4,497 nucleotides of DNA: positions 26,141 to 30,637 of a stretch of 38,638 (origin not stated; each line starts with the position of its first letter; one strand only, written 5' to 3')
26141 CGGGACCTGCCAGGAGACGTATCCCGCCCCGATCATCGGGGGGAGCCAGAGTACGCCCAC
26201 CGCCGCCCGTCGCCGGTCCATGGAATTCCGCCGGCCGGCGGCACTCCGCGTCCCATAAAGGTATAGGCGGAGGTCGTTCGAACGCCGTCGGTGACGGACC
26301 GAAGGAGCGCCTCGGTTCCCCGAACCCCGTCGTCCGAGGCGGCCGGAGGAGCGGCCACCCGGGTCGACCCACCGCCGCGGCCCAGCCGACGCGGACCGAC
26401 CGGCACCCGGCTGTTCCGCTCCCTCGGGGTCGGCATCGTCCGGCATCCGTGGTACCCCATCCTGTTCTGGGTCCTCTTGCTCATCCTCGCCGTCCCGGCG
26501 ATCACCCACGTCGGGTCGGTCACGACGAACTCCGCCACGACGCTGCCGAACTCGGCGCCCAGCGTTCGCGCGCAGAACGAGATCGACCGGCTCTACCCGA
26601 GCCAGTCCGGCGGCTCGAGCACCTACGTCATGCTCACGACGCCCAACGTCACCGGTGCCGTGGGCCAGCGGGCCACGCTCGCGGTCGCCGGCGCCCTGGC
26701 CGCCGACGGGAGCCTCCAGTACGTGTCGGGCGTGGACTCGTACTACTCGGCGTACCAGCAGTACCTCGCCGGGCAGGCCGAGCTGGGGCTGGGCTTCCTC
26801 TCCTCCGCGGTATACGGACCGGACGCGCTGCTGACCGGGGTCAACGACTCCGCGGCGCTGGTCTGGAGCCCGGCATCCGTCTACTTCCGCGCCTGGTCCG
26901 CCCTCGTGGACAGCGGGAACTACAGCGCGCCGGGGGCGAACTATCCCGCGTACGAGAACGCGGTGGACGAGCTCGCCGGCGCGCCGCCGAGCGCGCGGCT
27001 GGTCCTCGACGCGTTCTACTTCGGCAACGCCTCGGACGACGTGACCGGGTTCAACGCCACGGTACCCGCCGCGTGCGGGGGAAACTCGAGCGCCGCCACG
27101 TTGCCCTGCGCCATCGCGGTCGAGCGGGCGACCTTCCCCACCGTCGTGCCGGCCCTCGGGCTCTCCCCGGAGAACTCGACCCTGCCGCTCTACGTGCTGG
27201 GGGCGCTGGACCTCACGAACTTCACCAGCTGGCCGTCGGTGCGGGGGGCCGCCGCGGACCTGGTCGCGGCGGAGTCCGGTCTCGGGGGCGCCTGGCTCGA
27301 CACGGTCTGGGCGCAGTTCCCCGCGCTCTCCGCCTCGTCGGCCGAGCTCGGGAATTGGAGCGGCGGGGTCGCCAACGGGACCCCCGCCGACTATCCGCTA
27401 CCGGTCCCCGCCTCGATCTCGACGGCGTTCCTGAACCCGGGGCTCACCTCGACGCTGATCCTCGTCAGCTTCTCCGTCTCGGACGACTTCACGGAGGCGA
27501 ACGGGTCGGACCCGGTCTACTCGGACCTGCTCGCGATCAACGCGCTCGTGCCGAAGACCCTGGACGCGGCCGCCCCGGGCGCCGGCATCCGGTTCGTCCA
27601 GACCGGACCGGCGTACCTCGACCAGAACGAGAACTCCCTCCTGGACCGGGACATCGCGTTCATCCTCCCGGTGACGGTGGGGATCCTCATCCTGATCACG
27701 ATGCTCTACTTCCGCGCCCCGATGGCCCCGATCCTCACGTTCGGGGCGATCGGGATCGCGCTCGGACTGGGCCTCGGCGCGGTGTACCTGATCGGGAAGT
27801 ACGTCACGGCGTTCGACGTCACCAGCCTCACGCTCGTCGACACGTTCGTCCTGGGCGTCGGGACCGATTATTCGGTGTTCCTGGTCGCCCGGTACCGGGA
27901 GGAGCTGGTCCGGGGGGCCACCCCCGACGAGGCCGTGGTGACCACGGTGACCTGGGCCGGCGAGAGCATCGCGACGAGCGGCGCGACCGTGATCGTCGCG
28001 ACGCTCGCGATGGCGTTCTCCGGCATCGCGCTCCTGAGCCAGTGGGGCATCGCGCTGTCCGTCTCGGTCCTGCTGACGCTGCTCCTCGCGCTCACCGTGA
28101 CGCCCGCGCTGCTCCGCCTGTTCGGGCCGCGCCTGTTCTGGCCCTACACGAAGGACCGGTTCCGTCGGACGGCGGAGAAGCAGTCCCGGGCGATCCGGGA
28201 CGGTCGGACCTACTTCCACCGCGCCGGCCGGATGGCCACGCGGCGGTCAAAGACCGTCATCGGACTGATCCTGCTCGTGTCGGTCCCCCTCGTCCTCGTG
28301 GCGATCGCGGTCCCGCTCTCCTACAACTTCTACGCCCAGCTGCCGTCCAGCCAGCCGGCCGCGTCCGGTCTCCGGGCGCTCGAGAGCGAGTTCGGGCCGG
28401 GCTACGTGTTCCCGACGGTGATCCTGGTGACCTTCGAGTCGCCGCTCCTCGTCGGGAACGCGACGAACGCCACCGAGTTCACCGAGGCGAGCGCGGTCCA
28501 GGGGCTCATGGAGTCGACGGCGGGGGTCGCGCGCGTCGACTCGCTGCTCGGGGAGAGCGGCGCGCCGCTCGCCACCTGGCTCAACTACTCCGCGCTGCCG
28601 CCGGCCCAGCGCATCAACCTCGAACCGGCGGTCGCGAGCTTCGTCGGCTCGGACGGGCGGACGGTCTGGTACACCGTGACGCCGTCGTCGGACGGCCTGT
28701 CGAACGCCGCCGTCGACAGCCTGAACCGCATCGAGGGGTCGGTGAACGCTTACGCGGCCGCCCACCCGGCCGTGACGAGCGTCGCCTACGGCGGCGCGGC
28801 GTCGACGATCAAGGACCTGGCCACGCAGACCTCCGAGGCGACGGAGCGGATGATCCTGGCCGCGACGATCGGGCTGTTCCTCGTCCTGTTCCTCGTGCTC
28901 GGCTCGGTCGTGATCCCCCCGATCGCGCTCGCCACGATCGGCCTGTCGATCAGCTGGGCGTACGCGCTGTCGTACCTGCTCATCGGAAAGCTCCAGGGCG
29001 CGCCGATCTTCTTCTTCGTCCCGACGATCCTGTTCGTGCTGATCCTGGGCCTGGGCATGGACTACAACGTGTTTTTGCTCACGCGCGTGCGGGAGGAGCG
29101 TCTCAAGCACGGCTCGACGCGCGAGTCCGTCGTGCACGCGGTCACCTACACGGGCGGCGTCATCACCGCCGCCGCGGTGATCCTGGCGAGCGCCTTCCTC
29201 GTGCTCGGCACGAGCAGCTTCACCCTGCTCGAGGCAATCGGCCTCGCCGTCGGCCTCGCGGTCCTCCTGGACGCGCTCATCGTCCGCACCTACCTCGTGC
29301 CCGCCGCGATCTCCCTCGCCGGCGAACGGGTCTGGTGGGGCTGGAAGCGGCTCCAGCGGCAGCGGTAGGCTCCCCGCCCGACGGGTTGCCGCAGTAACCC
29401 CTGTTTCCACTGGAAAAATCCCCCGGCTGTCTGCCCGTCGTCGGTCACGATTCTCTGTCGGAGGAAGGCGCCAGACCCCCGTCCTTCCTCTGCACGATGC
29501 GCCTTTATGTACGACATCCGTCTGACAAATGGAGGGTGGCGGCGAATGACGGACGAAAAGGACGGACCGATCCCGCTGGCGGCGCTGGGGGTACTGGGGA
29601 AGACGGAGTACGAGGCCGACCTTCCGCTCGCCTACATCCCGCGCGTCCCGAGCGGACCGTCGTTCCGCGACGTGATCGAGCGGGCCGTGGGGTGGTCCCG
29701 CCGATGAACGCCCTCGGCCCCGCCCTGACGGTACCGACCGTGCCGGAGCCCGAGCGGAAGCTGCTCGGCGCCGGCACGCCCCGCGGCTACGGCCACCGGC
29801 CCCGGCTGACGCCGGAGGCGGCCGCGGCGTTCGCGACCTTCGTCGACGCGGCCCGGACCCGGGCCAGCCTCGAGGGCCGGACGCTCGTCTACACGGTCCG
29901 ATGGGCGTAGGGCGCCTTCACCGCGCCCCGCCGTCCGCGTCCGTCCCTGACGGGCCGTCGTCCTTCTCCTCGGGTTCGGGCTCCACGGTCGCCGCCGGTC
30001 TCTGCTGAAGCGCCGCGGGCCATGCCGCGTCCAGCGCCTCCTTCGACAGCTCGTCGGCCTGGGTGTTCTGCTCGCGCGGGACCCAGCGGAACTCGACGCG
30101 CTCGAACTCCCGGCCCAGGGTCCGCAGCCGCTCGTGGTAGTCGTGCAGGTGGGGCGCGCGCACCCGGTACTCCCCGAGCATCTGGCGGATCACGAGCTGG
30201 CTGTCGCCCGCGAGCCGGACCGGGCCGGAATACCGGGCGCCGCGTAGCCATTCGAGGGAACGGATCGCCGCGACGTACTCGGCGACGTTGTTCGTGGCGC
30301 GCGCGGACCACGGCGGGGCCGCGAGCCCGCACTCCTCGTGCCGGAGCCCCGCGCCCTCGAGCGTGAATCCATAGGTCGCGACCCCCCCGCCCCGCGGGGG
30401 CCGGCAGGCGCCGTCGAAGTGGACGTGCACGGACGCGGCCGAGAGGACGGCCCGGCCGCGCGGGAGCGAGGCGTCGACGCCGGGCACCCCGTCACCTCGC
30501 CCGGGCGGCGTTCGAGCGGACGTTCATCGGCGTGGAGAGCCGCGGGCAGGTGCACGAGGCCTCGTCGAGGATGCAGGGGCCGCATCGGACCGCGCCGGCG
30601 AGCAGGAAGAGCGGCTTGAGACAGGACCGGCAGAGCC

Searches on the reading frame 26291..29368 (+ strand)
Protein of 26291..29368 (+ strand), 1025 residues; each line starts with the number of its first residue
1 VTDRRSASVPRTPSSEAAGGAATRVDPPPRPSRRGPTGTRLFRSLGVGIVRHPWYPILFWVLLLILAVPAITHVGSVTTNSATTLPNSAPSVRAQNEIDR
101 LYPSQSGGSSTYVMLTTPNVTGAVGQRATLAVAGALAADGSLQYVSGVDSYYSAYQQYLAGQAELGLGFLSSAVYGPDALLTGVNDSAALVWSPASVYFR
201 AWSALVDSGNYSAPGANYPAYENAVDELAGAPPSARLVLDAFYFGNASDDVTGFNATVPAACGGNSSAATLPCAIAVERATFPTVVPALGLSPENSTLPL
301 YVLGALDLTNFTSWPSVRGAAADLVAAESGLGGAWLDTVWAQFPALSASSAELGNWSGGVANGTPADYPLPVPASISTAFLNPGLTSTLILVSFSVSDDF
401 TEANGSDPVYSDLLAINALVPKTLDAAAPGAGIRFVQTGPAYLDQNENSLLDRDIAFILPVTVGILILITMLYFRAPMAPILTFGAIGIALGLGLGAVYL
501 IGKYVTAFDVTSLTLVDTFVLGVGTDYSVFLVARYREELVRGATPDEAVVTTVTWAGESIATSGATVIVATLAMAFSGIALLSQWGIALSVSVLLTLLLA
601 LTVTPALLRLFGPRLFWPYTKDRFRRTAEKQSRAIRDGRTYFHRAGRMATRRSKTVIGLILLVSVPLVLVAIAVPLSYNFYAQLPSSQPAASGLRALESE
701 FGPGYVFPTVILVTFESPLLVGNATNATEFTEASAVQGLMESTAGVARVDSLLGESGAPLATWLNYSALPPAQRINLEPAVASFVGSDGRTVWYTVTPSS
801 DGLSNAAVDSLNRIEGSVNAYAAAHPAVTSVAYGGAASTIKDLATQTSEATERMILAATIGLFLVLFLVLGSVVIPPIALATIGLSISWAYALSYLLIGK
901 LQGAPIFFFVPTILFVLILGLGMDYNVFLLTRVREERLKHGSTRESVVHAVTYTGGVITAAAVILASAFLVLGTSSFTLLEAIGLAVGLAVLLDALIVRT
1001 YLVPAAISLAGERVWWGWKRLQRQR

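Call 11: search_protein_families(library=ncbifam, proteins=[window:26291-29368:+])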
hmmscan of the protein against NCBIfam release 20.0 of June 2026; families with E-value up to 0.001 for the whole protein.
window:26291-29368:+ (1025 aa): 7 families
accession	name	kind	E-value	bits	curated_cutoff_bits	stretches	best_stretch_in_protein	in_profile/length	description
TIGR00833.1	actII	subfamily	3.2e-88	297.1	874.7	3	425-752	145-455/910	MMPL family RND transporter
TIGR00921.1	2A067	subfamily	5.7e-45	153.6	351.9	2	420-703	159-439/733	hydrophobe/amphiphile efflux-3 (HAE3) family transporter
NF052608.1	TrhMmycExpMmpL3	equivalog_domain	1.1e-27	96.7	1400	2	823-1023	536-744/992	trehalose monomycolate exporter MmpL3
TIGR03480.1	HpnN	hypoth_equivalog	1.4e-26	92.8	751.85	2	429-669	245-464/862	hopanoid biosynthesis associated RND transporter like protein HpnN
NF052374.1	HopndTporHpnN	equivalog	6.7e-14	50.9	1100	2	848-1009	271-425/858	hopanoid transporter HpnN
NF045600.2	BstA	equivalog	3.3e-11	41.9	1400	1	443-693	275-510/903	sterol transporter cytoplasmic membrane protein BstA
NF007905.0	PRK10614.1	equivalog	9.8e-06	23.5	1774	1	458-609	337-487/1025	multidrug efflux RND transporter permease subunit MdtC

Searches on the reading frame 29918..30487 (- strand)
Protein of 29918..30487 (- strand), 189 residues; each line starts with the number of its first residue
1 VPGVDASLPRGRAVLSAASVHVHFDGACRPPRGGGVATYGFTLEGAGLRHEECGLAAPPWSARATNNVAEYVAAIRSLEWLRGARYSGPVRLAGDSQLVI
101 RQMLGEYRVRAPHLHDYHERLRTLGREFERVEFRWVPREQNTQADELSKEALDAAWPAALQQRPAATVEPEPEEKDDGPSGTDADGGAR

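Call 32: search_protein_families(library=pfam, proteins=[window:29918-30487:-], max_evalue=0.01)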
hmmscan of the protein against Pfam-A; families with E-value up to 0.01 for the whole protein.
window:29918-30487:- (189 aa): 2 families
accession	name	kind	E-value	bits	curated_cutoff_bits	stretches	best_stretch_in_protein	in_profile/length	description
PF13456.12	RVT_3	-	6.2e-13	49.2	21.6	1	57-151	31-123/123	Reverse transcriptase-like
PF00075.30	RNase_H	-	2e-06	28.4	25.8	1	19-151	3-139/141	RNase H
